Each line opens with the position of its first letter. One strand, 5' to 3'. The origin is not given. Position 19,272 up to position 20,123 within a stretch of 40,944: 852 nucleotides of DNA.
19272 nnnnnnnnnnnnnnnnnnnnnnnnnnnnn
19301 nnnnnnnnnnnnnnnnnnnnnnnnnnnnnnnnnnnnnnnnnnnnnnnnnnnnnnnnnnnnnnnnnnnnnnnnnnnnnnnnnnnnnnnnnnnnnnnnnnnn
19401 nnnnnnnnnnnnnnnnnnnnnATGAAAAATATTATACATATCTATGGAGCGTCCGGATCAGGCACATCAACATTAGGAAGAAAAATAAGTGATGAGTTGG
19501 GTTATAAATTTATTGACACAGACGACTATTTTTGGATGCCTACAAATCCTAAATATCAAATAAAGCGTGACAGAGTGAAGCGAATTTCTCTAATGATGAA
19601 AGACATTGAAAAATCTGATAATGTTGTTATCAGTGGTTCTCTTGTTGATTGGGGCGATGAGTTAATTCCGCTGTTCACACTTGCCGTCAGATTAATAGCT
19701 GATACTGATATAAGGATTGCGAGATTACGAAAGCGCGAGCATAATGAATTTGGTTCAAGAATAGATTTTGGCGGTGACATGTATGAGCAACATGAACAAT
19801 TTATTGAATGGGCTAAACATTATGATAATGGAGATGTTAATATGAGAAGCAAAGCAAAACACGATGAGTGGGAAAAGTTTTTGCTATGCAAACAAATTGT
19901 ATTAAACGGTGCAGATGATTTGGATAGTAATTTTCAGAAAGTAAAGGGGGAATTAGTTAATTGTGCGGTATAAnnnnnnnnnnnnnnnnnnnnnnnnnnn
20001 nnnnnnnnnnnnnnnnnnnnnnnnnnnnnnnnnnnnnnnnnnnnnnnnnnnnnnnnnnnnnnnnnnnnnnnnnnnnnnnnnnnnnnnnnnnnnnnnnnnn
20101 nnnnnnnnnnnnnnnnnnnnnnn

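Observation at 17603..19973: Translationally coupled five-gene nucleoside/nucleotide-enzyme cassette (ASCH, P-loop kinase, cytidine-deaminase fold, NUDIX, P-loop kinase) in an AT-rich island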

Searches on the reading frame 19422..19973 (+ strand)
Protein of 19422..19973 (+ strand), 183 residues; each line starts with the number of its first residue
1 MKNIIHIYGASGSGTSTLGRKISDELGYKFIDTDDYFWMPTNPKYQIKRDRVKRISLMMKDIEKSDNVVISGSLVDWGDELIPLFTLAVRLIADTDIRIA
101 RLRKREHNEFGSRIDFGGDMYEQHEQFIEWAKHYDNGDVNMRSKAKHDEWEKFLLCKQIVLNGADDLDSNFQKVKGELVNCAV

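Call 4: search_protein_families(library=pfam, proteins=[window:19422-19973:+], max_evalue=0.01)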
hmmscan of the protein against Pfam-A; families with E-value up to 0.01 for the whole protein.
window:19422-19973:+ (183 aa): 7 families
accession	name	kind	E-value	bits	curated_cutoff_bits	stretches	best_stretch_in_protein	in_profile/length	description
PF13238.12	AAA_18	-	5.8e-09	36.9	29.4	1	5-109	1-115/128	AAA domain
PF13189.12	Cytidylate_kin2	-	2e-06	28.5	28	1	4-34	1-31/176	Cytidylate kinase-like family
PF02224.24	Cytidylate_kin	-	6.7e-05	23.1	26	1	5-36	1-32/211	Cytidylate kinase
PF01202.28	SKI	-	9.3e-05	23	22.1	1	12-37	2-27/159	Shikimate kinase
PF13671.12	AAA_33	-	0.0011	19.7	27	0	5-38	2-35/143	AAA domain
PF13207.12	AAA_17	-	0.0012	19.6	27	1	8-44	1-37/136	AAA domain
PF00485.24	PRK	-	0.0058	16.9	22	0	4-30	1-27/196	Phosphoribulokinase / Uridine kinase family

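Call 5: search_protein_families(library=ncbifam, proteins=[window:19422-19973:+], max_evalue=0.01)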
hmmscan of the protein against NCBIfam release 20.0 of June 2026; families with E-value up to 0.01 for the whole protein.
window:19422-19973:+ (183 aa): 17 families
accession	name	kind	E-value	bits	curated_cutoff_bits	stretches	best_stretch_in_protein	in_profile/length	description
NF004861.0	PRK06217.1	equivalog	2.3e-59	199.9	203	1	5-177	4-176/183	hypothetical protein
NF005994.0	PRK08118.1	equivalog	4.1e-08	33.5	215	1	1-139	1-135/172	DNA topology modulation protein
TIGR02173.1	cyt_kin_arch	equivalog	4.5e-08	33.3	102.1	1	4-109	2-114/169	(d)CMP kinase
NF004018.0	PRK05480.1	equivalog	1.3e-07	31.3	180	1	59-135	100-181/210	uridine kinase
TIGR00235.1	udk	equivalog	3.8e-06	26.7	220.3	0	3-37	7-44/207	uridine kinase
TIGR00017.1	cmk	equivalog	4.1e-06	26.7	135.55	1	1-34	1-34/217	(d)CMP kinase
NF002988.0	PRK03731.1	equivalog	5.7e-06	26.2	161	1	1-38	1-38/174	shikimate kinase AroL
NF010555.0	PRK13949.1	equivalog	1.7e-05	25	180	1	5-37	4-36/175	shikimate kinase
NF040667.1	hom_kin_desulfo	exception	7.4e-05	22.7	197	1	5-36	3-34/163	homoserine kinase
NF010553.0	PRK13947.1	equivalog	9e-05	22.7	204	1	1-38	1-37/173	shikimate kinase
NF010556.0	PRK13951.1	equivalog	0.0014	17.6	560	1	5-37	3-35/492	bifunctional shikimate kinase AroK/3-dehydroquinate synthase AroB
NF010552.0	PRK13946.1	equivalog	0.0018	17.9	186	0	6-35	27-56/198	shikimate kinase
NF003012.0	PRK03839.1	equivalog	0.0021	18.1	152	1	4-107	2-102/180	putative kinase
TIGR01313.1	therm_gnt_kin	subfamily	0.0021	17.8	113.75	1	7-36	3-32/164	gluconokinase, GntK/IdnK-type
NF010004.0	PRK13477.1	equivalog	0.0038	15.7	524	1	2-34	285-317/514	bifunctional pantoate--beta-alanine ligase/(d)CMP kinase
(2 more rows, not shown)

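Call 7: search_protein_families(library=padloc, proteins=[window:19422-19973:+], max_evalue=0.01)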
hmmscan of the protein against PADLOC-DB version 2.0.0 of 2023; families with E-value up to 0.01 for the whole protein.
window:19422-19973:+ (183 aa): 2 families
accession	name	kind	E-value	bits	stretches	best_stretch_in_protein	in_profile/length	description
PDLC02905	pVip-kinase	-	0.00026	18.4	1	1-52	1-52/474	Viperin-kinase fusion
PDLC02911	VakA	-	0.00063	18.4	0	1-34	1-34/163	-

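Call 28: search_solved_structures(query=window:19422-19973:+, max_evalue=0.1)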
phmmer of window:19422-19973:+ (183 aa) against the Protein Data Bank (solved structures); distinct sequences matched with E-value up to 0.1: 6.
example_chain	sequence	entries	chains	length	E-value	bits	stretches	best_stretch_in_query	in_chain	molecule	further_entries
1e6c_A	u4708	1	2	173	0.0014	21.8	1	5-37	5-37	SHIKIMATE KINASE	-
1shk_A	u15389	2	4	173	0.0014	21.8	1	5-37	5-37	SHIKIMATE KINASE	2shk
4loa_A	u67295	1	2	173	0.023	17.8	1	2-44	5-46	De-novo design amidase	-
37fc_A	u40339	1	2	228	0.089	15.9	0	4-38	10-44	Cytidylate kinase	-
1q3t_A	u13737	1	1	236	0.093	15.9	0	5-41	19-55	Cytidylate kinase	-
4cvn_A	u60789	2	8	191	0.099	15.8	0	4-108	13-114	PUTATIVE ADENYLATE KINASE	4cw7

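Call 35: find_encoding_contigs(protein=window:19422-19973:+, flank=8000, max_places=6)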
Protein window:19422-19973:+ (183 aa): 1 contig read that carries it; 1 place shown.
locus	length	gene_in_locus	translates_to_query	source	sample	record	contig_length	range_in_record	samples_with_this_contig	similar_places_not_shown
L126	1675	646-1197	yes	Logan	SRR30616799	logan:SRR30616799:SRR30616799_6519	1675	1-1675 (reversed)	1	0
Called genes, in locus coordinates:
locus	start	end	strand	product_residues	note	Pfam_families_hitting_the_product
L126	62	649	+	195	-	PF00293:NUDIX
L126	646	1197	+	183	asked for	PF13189:Cytidylate_kin2 (faint), PF13238:AAA_18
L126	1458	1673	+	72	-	?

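Call 61: predict_structure(protein=window:19422-19973:+)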
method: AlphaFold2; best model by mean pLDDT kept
length: 183 residues; sequences in the alignment: 1
mean_pLDDT: 44.7   pTM: 0.35
mean pLDDT of the five models: 44.7, 38.8, 35.8, 34.6, 32.3
residues with pLDDT >= 90: 0; 70-90: 0; 50-70: 73; < 50: 110
segments of 3 or more residues with pLDDT < 50: 1-15, 33-76, 104-129, 131-147, 163-167
pLDDT, mean of each block of 10 residues (from residue 1): 40 50 58 37 28 26 39 47 53 53 48 37 45 40 45 55 50 56 47
secondary structure, 60 per line:
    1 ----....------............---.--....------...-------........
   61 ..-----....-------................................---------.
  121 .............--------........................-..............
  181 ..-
elements in order: E5-8 H15-26 H33-36 H53-62 E68-71 H79-110 H120-133 H142-165 H167-182

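Call 69: find_related_loci(query=window:19422-19973:+, collection=viral_contigs, flank=6000)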
Query window:19422-19973:+ (183 aa) in viral_contigs; peptide patterns used: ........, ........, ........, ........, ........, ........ (x = any residue, [..] = any of these).
7 stretches matched a pattern, but none encodes a relative of the query by tblastn (E <= 1e-3).

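Call 72: search_protein_representatives(protein=window:19422-19973:+)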
Query: 183 residues. Proteins with E-value up to 0.001 (for the whole library): 1619; up to 1e-10: 868; up to 1e-30: 98. The best 150 are listed.
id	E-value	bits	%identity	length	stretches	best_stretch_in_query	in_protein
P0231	1.4e-77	276.1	66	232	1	1-181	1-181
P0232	2.0e-67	242.9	60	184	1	2-177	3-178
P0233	3.0e-66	239.2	60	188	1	2-175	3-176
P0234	7.0e-62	224.9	54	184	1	1-178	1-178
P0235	3.4e-60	219.4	56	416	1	1-176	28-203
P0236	1.9e-59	216.9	54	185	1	2-176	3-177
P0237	3.8e-58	212.7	72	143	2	90-179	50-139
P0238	9.0e-58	211.5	53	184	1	4-166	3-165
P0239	3.6e-56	206.3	58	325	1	1-169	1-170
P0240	4.1e-56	206.1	51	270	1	2-177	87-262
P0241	3.0e-55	203.3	71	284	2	1-106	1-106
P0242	2.1e-53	197.2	51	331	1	2-175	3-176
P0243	4.8e-52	192.8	52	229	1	2-169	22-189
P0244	1.4e-50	188.1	47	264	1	1-175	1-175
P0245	2.0e-49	184.3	69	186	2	103-176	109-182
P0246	2.7e-48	180.6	48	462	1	3-174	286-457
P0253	9.3e-43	162.6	46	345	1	5-178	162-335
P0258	4.2e-41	157.2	43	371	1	3-164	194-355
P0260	1.9e-39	151.8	41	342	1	4-173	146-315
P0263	3.3e-39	151.0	42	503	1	5-168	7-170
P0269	2.0e-38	148.4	44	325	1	5-174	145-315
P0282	2.2e-36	141.8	42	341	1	5-178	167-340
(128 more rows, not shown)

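Call 73: search_protein_families(library=pfam, proteins=[P0235, P0239, P0242, P0246, P0253, P0258, P0260, P0263, P0269, P0282], max_evalue=0.001)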
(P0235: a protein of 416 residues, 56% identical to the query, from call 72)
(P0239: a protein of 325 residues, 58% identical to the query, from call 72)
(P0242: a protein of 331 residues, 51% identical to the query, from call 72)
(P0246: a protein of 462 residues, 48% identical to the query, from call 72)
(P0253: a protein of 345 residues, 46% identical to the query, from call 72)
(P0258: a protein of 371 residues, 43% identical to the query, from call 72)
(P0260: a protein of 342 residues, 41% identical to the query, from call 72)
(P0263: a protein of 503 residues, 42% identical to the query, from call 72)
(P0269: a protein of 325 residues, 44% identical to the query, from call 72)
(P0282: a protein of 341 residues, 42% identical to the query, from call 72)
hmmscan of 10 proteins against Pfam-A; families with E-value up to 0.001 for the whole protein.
P0235 (416 aa): 4 families
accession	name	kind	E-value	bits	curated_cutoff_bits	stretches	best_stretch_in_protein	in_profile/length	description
PF01966.28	HD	-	4.2e-12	46.8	22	1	232-328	3-115/116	HD domain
PF13238.12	AAA_18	-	1.1e-07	32.8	29.4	1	32-136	1-115/128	AAA domain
PF01202.28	SKI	-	6e-05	23.7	22.1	1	39-69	2-32/159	Shikimate kinase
PF13671.12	AAA_33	-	0.0003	21.6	27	0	31-73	1-40/143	AAA domain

P0239 (325 aa): 7 families
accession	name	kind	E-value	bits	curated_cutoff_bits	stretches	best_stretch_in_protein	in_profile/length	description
PF00583.31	Acetyltransf_1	-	2.5e-17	63.7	20.7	1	193-304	4-116/116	Acetyltransferase (GNAT) family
PF13508.13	Acetyltransf_7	-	9.8e-14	51.9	27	1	224-305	3-83/84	Acetyltransferase (GNAT) domain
PF13673.13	Acetyltransf_10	-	1.7e-13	51.1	23.6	1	213-313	20-116/128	Acetyltransferase (GNAT) domain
PF13238.12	AAA_18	-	2.1e-08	35.1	29.4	1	5-109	1-114/128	AAA domain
PF08445.16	FR47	-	7e-07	29.6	22.1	1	247-308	21-81/86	FR47-like protein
PF14542.12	Acetyltransf_CG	-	3.2e-06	27.6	30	1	243-281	20-58/80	GCN5-related N-acetyl-transferase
PF13480.13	Acetyltransf_6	-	0.00013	22.6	22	1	225-287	73-135/143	Acetyltransferase (GNAT) domain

P0242 (331 aa): 5 families
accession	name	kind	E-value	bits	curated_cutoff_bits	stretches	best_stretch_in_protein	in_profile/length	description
PF00583.31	Acetyltransf_1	-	2.9e-10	40.9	20.7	1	228-313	29-116/116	Acetyltransferase (GNAT) family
PF13238.12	AAA_18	-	2.6e-07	31.6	29.4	1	6-113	1-118/128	AAA domain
PF13508.13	Acetyltransf_7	-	3.5e-06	27.8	27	1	234-314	5-83/84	Acetyltransferase (GNAT) domain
PF13673.13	Acetyltransf_10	-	0.0007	20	23.6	0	223-318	21-112/128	Acetyltransferase (GNAT) domain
PF13189.12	Cytidylate_kin2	-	0.00098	19.8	28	0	5-34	1-30/176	Cytidylate kinase-like family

P0246 (462 aa): 5 families
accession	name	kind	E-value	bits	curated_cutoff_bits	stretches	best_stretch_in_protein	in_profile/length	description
PF04229.20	GrpB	-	8.4e-47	159.7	25.5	1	9-169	2-158/159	GrpB protein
PF13238.12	AAA_18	-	1.1e-11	45.8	29.4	1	289-392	2-115/128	AAA domain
PF00719.24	Pyrophosphatase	-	1.4e-07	31.9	23.5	1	194-274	27-110/153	Inorganic pyrophosphatase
PF13207.12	AAA_17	-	0.00037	21.2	27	0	291-388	1-122/136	AAA domain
PF13671.12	AAA_33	-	0.00064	20.5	27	0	288-320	2-34/143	AAA domain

P0253 (345 aa): 3 families
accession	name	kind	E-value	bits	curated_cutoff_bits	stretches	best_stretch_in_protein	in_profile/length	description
PF13302.13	Acetyltransf_3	-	6.8e-16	59.6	25.4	1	38-143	39-138/138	Acetyltransferase (GNAT) domain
PF13238.12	AAA_18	-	2.5e-10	41.3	29.4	1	164-267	3-116/128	AAA domain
PF00583.31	Acetyltransf_1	-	8.6e-10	39.4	20.7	1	54-142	22-116/116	Acetyltransferase (GNAT) family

P0258 (371 aa): 2 families
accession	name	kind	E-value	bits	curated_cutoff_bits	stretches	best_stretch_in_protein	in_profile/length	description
PF00300.27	His_Phos_1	-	1.9e-25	90.1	21.7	1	4-152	1-159/194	Histidine phosphatase superfamily (branch 1)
PF13238.12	AAA_18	-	3.5e-07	31.2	29.4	1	196-297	1-112/128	AAA domain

P0260 (342 aa): 2 families
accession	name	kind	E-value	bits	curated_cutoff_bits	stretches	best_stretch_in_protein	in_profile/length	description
PF06935.16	DUF1284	-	9.2e-22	77.8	25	1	25-126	1-102/102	Protein of unknown function (DUF1284)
PF13238.12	AAA_18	-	3.1e-05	24.9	29.4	1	148-250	2-114/128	AAA domain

P0263 (503 aa): 3 families
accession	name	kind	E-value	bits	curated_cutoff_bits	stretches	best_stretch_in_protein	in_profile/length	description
PF00293.34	NUDIX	-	6e-25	88.2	21.1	2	358-485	2-133/134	NUDIX domain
PF13238.12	AAA_18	-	1.3e-06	29.3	29.4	1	7-114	1-118/128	AAA domain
PF14815.12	NUDIX_4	-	5.1e-05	23.5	35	0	364-417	3-52/113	NUDIX domain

P0269 (325 aa): 3 families
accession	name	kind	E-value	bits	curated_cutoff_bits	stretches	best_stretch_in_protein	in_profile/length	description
PF13238.12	AAA_18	-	2.4e-09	38.2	29.4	1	146-246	2-112/128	AAA domain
PF13189.12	Cytidylate_kin2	-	1.7e-05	25.5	28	0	147-174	4-31/176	Cytidylate kinase-like family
PF01202.28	SKI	-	0.00053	20.6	22.1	0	152-176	2-26/159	Shikimate kinase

P0282 (341 aa): 5 families
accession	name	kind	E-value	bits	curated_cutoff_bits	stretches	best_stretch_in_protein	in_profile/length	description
PF13302.13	Acetyltransf_3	-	3.5e-12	47.6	25.4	1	4-137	3-138/138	Acetyltransferase (GNAT) domain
PF00583.31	Acetyltransf_1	-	1.1e-08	35.8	20.7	1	45-136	19-116/116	Acetyltransferase (GNAT) family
PF13238.12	AAA_18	-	5.3e-08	33.8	29.4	1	167-271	1-115/128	AAA domain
PF13508.13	Acetyltransf_7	-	7.8e-06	26.6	27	1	63-137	6-83/84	Acetyltransferase (GNAT) domain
PF13673.13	Acetyltransf_10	-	0.00099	19.5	23.6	0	42-143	14-114/128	Acetyltransferase (GNAT) domain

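Call 77: search_solved_structures(query=P0232, max_evalue=1)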
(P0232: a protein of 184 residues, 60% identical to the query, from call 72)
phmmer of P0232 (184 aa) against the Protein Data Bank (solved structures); distinct sequences matched with E-value up to 1: 16.
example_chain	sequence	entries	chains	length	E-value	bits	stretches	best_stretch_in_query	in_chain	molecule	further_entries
1e6c_A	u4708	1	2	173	0.00012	25.4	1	6-38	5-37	SHIKIMATE KINASE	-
1shk_A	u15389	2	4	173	0.00012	25.3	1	6-38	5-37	SHIKIMATE KINASE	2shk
37fc_A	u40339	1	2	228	0.00013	25.3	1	5-42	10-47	Cytidylate kinase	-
3r8c_A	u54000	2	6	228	0.0003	24.1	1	4-40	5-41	Cytidylate kinase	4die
1q3t_A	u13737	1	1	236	0.018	18.3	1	5-43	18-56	Cytidylate kinase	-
3r20_A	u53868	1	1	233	0.036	17.3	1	5-42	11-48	Cytidylate kinase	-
1l4u_A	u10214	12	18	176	0.05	16.9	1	8-46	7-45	SHIKIMATE KINASE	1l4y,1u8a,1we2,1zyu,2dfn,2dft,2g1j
2iyq_A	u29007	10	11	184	0.055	16.7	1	8-46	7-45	SHIKIMATE KINASE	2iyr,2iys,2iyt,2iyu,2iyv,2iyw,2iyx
4loa_A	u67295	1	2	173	0.057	16.7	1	4-49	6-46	De-novo design amidase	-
2jas_A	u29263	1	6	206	0.079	16.2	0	6-32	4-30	DEOXYGUANOSINE KINASE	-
2jaq_A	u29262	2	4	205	0.087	16.1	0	6-32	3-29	DEOXYGUANOSINE KINASE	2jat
1kag_A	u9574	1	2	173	0.12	15.7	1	3-36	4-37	Shikimate kinase I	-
1via_A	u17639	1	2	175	0.15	15.3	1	4-51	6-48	shikimate kinase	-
3nwj_A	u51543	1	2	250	0.28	14.4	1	6-37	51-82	AtSK2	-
4y0a_A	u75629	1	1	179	0.37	14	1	6-36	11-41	Shikimate kinase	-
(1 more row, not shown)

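Call 79: search_protein_families(library=phrogs, proteins=[window:19422-19973:+], max_evalue=0.001)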
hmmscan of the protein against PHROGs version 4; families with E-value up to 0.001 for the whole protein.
window:19422-19973:+ (183 aa): 2 families
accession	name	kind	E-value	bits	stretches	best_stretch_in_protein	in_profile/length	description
phrog_1815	-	other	6.6e-05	24.2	0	1-31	2-32/197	guanylate kinase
phrog_2071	-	other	0.00043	21.2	1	1-53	15-70/282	ATPase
